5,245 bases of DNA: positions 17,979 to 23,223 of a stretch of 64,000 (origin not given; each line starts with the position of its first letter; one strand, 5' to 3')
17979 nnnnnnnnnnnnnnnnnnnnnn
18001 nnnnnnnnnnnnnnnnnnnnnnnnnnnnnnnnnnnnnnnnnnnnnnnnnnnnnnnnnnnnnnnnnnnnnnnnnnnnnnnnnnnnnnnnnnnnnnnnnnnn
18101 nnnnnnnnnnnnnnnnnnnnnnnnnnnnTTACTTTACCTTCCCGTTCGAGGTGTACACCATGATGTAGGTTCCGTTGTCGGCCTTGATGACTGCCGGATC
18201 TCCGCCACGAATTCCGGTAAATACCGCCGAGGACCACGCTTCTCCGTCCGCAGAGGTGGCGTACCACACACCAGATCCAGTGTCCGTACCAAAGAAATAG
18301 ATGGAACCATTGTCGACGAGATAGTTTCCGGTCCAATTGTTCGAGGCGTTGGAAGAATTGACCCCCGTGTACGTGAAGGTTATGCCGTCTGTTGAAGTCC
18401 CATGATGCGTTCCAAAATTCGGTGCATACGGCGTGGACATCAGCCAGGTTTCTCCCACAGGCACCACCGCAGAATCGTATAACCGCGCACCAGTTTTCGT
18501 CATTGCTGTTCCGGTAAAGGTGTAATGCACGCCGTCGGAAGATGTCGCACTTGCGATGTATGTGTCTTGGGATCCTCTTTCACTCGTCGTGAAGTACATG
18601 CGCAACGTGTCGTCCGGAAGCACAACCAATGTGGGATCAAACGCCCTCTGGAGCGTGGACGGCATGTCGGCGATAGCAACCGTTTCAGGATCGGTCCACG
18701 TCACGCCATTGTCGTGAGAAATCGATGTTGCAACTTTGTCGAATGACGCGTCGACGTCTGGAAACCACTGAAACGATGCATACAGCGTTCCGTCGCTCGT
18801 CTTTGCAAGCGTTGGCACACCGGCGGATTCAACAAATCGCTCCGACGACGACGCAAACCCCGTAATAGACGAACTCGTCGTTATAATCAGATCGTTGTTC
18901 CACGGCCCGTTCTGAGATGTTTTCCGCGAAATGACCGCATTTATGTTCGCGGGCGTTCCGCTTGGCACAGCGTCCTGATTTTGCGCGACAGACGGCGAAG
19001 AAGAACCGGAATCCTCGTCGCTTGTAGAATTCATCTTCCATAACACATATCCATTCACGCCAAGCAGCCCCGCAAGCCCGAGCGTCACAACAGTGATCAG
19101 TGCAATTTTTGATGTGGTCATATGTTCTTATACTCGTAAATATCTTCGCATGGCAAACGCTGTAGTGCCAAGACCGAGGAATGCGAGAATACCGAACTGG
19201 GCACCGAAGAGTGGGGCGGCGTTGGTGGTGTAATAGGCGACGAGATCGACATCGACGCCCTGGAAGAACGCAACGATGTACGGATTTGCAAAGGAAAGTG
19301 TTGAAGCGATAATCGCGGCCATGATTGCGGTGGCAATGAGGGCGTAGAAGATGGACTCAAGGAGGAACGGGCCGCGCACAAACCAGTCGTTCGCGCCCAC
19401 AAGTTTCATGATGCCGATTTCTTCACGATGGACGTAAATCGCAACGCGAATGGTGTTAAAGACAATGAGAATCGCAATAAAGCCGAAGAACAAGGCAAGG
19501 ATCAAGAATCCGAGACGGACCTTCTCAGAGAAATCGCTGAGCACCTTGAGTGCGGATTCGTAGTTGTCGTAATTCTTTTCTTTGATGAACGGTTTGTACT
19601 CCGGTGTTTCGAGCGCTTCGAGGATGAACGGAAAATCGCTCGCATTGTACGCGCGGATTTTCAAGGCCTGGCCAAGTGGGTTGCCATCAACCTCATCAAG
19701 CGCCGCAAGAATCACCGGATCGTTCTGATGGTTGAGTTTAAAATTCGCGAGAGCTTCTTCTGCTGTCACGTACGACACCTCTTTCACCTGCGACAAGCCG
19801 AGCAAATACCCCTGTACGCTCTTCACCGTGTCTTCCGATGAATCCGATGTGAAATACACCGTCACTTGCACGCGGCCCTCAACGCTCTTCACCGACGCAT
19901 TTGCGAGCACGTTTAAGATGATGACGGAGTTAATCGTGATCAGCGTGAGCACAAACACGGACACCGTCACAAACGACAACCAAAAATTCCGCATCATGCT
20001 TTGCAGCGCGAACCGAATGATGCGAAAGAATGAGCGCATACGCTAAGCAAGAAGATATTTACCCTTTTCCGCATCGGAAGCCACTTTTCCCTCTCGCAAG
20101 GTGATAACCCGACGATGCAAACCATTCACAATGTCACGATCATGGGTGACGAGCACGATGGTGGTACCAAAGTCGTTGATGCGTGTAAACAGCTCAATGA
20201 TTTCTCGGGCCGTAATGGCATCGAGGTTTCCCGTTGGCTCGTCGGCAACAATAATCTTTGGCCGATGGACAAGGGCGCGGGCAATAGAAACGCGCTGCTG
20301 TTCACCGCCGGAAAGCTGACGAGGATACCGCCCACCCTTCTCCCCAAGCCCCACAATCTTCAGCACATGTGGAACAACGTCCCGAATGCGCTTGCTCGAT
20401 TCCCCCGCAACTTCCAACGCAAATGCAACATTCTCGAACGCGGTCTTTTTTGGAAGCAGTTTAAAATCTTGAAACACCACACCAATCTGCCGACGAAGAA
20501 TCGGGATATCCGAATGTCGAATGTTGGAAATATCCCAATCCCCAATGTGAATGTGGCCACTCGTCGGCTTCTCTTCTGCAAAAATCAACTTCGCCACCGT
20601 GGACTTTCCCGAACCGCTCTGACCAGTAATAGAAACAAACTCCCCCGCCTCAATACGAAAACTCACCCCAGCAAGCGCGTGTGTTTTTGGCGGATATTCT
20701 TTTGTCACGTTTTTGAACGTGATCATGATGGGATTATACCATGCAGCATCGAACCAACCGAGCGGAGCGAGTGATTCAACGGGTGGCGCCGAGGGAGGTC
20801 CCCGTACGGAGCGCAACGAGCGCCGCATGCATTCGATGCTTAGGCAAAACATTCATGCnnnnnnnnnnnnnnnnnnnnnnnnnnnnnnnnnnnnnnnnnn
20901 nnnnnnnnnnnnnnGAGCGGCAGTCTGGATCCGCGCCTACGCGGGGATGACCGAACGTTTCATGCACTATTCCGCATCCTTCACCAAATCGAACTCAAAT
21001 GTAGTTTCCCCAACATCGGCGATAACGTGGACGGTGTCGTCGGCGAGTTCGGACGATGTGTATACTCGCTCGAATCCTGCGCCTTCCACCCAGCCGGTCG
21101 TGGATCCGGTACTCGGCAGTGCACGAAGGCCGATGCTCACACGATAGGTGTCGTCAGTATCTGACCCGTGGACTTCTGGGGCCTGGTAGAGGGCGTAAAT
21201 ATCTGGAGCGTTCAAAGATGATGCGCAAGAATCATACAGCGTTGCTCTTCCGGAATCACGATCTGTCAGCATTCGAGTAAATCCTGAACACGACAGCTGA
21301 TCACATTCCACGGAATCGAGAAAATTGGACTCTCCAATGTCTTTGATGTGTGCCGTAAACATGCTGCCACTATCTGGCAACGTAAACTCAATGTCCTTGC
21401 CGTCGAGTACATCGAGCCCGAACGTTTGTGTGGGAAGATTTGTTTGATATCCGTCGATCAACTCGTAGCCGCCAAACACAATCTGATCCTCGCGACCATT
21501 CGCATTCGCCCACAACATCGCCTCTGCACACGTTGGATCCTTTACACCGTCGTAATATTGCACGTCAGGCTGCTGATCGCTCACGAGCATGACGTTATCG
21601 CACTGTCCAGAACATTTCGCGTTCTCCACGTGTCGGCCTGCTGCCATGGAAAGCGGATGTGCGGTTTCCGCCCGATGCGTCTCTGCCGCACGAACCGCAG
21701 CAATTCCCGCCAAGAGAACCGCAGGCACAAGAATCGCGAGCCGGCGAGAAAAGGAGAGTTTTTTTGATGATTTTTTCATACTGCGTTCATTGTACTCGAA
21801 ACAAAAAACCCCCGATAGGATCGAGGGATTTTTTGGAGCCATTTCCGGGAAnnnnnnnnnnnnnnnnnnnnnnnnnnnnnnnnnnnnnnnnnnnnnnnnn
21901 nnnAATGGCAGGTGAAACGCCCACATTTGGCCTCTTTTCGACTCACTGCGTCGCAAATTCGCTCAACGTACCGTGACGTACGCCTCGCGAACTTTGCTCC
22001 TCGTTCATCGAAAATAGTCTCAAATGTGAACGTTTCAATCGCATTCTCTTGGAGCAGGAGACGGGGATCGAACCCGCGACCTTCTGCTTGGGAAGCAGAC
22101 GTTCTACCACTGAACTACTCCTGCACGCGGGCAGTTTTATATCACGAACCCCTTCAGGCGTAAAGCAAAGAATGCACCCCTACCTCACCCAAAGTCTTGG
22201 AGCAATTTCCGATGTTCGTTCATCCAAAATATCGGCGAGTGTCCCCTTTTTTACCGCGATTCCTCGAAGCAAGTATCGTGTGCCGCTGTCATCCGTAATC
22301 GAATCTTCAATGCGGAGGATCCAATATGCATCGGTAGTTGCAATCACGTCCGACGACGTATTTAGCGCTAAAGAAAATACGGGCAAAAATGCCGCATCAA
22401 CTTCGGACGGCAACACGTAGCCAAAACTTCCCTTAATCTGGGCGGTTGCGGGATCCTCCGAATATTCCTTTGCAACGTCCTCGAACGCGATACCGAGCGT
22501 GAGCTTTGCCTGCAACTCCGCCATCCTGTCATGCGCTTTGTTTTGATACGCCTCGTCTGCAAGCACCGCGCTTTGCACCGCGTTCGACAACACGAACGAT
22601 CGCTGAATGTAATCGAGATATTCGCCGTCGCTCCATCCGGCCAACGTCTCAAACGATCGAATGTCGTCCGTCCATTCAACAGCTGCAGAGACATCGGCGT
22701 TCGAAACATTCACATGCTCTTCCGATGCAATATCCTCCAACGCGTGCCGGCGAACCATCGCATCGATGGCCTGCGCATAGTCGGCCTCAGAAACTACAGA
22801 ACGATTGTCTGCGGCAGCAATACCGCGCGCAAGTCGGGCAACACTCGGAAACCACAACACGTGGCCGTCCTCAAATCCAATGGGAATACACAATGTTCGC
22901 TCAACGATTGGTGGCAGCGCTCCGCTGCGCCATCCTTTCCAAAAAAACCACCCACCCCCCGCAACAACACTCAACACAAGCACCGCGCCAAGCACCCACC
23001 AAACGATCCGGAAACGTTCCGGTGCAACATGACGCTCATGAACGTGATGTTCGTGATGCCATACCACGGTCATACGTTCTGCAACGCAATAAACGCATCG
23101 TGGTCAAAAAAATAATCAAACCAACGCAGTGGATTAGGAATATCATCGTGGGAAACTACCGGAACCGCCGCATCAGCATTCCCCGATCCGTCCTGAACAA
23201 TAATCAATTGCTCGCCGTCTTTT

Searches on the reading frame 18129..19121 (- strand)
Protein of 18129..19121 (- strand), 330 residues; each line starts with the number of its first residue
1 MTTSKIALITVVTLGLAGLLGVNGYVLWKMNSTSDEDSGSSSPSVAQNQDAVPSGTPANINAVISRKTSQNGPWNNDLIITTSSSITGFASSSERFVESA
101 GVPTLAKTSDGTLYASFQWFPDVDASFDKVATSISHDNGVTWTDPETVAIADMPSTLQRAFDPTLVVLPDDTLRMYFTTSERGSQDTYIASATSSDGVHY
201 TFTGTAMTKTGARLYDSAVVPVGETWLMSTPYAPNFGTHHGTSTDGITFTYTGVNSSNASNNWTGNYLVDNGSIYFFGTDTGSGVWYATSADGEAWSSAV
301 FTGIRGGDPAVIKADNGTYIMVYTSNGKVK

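Call 53: search_protein_families(library=pfam, proteins=[window:18129-19121:-], max_evalue=0.001)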
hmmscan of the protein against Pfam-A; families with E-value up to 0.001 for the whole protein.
window:18129-19121:- (330 aa): 1 family
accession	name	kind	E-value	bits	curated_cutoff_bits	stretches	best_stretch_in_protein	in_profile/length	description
PF13088.12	BNR_2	-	8.1e-09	35.7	31.4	2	130-305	20-207/277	BNR repeat-like domain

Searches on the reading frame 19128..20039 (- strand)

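Call 53: search_protein_families(library=pfam, proteins=[window:19128-20039:-], max_evalue=0.001)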
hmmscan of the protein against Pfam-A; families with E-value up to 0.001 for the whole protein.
window:19128-20039:- (303 aa): 2 families
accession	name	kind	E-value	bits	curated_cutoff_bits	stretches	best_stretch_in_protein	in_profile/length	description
PF18075.7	FtsX_ECD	-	5.2e-12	46.7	23.5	1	57-144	1-88/96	FtsX extracellular domain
PF02687.27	FtsX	-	1.4e-10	41.7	25.5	1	180-297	2-112/120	FtsX-like permease C-terminal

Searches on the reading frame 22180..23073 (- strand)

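Call 53: search_protein_families(library=pfam, proteins=[window:22180-23073:-], max_evalue=0.001)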
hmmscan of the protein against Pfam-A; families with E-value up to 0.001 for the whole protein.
window:22180-23073:- (297 aa): 2 families
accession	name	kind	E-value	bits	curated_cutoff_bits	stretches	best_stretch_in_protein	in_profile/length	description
PF13616.12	Rotamase_3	-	9.7e-09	36.2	22.5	1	174-257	30-114/116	PPIC-type PPIASE domain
PF00639.27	Rotamase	-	1.2e-08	36.2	21.7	1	172-257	10-97/97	PPIC-type PPIASE domain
